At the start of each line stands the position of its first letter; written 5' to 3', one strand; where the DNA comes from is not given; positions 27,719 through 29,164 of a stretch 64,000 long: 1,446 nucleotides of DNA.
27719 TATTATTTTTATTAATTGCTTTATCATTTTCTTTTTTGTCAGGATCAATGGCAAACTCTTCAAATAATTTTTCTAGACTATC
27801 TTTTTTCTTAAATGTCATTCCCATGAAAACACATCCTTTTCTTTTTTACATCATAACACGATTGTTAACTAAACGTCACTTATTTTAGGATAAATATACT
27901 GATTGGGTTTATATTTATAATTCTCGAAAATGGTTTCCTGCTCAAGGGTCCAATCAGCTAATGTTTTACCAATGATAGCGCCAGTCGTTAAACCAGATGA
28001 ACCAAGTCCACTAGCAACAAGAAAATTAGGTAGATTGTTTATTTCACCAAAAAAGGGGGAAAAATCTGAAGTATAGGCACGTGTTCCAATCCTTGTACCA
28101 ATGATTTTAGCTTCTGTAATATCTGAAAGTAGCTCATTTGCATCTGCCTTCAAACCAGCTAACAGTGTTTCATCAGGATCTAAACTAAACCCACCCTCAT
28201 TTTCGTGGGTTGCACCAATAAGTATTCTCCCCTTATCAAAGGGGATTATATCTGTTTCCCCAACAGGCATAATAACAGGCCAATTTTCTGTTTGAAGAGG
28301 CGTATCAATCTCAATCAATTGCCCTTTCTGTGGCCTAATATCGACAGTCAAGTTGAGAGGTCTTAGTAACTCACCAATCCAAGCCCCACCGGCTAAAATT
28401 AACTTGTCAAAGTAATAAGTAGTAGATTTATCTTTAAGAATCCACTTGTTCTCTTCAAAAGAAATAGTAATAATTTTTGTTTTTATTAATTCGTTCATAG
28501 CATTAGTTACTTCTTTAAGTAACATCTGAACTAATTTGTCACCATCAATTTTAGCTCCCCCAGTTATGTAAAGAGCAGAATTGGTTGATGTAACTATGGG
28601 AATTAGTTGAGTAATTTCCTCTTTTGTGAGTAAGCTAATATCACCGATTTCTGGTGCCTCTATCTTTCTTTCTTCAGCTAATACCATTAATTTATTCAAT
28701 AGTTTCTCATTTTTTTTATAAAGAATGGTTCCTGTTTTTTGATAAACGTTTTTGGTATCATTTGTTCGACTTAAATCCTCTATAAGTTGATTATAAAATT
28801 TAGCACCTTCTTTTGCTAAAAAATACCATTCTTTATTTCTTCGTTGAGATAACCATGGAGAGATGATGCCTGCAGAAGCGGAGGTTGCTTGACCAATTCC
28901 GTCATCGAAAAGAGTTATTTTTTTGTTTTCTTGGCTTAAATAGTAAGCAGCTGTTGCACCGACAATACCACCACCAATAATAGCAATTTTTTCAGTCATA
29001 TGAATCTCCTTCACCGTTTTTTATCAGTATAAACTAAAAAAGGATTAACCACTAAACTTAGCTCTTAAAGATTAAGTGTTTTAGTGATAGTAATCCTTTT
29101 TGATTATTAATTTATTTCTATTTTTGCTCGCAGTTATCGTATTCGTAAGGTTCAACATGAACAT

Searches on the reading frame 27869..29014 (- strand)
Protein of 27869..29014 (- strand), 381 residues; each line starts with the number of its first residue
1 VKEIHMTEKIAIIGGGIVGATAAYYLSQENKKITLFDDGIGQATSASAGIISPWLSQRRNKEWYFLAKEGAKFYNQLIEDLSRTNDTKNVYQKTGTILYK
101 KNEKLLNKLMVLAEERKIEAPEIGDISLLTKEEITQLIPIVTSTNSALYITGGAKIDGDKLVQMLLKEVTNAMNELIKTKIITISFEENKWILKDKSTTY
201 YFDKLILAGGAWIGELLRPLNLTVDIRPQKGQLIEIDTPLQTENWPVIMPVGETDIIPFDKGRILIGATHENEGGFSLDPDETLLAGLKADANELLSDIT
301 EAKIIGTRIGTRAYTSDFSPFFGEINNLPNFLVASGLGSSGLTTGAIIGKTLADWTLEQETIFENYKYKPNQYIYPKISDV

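Call 58: search_protein_families(library=pfam, max_evalue=0.000001, proteins=[window:27869-29014:-])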
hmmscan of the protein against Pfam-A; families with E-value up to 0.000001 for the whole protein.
window:27869-29014:- (381 aa): 2 families
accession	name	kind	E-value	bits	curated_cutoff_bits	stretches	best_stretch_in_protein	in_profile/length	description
PF01266.30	DAO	-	1.8e-56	192.7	27.9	1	9-355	1-353/353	FAD dependent oxidoreductase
PF07992.20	Pyr_redox_2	-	3.5e-08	33.6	26.1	0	9-212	2-110/291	Pyridine nucleotide-disulphide oxidoreductase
